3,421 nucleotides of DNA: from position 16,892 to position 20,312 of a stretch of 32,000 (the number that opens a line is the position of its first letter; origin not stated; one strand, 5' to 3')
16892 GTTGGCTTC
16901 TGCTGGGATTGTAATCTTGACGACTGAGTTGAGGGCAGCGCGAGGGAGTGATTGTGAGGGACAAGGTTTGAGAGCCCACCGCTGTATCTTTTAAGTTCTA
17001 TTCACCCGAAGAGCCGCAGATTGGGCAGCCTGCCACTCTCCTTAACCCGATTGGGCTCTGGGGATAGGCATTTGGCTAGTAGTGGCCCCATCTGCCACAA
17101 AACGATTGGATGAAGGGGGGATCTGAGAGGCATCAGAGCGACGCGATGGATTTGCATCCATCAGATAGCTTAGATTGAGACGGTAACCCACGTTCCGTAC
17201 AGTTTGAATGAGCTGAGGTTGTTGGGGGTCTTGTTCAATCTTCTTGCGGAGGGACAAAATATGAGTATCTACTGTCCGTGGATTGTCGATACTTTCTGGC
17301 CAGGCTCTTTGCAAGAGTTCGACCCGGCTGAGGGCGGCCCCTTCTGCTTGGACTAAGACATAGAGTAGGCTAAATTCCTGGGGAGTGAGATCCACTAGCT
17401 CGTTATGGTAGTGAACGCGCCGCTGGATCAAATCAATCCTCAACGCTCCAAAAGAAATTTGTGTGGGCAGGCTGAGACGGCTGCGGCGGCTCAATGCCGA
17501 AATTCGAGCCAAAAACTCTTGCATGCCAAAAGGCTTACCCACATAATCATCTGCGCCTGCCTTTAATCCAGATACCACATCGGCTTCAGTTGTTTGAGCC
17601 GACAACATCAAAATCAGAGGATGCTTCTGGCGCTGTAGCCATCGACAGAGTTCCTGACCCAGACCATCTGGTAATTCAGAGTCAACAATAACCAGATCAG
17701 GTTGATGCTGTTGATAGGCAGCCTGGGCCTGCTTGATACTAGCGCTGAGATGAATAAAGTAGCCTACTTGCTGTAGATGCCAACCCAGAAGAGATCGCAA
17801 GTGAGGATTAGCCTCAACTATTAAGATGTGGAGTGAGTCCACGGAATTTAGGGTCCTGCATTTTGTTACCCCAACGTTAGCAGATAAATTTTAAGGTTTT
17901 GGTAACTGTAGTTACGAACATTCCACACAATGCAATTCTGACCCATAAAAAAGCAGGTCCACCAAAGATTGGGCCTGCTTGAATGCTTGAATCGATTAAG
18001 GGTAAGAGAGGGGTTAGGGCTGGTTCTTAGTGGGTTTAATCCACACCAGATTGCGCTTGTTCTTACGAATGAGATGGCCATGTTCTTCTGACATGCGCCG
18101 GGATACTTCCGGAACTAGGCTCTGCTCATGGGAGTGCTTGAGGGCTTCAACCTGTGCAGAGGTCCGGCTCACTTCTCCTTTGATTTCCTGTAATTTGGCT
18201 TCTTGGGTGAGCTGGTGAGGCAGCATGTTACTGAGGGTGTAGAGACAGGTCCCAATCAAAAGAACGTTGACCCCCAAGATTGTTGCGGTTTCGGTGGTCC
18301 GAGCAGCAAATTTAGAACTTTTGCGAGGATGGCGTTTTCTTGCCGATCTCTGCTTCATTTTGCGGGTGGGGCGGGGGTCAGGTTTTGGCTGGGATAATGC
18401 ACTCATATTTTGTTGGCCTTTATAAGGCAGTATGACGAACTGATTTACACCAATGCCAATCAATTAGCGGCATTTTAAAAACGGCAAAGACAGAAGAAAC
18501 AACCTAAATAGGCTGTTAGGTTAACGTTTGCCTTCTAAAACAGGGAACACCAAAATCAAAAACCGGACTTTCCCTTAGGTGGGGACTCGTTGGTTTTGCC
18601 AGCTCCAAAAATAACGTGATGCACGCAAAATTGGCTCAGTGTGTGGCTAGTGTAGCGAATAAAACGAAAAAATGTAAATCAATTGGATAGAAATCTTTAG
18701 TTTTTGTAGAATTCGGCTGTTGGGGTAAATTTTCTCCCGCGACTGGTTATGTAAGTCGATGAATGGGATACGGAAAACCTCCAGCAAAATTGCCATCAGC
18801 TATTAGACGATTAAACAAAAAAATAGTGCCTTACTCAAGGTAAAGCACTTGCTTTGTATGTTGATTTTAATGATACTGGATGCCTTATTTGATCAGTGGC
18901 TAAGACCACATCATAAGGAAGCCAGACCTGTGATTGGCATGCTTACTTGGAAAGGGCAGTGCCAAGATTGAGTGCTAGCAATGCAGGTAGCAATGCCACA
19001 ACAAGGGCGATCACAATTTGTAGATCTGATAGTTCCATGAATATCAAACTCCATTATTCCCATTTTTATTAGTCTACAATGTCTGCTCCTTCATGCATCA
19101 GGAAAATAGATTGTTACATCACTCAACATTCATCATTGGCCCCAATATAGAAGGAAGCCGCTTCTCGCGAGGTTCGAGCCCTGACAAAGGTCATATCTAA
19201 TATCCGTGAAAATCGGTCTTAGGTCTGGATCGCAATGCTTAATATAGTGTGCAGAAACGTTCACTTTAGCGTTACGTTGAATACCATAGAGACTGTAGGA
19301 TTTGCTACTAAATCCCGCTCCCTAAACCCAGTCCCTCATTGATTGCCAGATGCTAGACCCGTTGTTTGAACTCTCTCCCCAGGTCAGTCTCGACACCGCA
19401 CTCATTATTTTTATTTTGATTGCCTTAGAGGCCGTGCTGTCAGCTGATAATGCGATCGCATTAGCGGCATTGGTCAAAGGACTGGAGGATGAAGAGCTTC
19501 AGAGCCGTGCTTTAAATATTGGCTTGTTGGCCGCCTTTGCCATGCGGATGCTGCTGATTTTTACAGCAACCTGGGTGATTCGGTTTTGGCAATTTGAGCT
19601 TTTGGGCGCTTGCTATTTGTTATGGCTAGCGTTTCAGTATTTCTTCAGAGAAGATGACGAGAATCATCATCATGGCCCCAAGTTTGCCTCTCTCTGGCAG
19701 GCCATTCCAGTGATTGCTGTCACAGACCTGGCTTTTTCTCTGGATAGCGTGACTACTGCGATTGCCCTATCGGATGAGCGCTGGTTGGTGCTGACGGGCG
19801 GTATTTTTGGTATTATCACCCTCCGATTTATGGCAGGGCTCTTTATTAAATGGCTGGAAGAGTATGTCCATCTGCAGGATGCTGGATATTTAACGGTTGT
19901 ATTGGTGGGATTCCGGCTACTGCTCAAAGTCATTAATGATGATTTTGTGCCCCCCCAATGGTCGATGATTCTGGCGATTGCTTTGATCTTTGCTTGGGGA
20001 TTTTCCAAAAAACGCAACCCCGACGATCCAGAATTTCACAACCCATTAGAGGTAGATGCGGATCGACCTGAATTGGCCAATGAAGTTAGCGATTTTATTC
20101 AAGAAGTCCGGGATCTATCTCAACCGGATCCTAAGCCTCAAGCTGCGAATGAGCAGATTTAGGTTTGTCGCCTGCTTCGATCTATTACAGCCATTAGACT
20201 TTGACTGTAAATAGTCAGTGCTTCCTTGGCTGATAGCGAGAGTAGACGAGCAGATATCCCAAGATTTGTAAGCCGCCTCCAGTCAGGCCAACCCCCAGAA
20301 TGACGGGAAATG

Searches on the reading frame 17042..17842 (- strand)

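Call 6: search_protein_families(library=pfam, proteins=[window:17042-17842:-], max_evalue=0.01)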
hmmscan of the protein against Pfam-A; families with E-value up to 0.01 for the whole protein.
window:17042-17842:- (266 aa): 2 families
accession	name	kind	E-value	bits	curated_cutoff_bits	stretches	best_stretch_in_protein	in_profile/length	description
PF00486.34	Trans_reg_C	-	6.6e-24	84.2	26.2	1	149-222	3-77/77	Transcriptional regulatory protein, C terminal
PF00072.30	Response_reg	-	1.4e-22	80.4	30.2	1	6-114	1-110/111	Response regulator receiver domain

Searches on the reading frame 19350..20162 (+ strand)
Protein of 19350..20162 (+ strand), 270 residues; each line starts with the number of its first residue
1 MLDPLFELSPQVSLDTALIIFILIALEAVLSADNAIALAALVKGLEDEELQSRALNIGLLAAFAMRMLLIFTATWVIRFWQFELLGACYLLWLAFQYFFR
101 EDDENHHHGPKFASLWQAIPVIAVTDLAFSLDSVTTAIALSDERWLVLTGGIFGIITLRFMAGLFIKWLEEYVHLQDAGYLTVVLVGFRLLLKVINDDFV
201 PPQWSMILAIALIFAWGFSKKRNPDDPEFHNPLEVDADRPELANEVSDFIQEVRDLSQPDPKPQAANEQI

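Call 6: search_protein_families(library=pfam, proteins=[window:19350-20162:+], max_evalue=0.01)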
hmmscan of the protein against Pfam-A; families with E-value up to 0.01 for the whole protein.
window:19350-20162:+ (270 aa): 2 families
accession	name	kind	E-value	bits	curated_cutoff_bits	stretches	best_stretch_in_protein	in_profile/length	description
PF03741.22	TerC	-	9.9e-45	152.9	27.8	1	23-193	3-177/178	Integral membrane protein TerC family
PF04332.21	DUF475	-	0.0021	18.4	27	0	89-194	154-262/293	Protein of unknown function (DUF475)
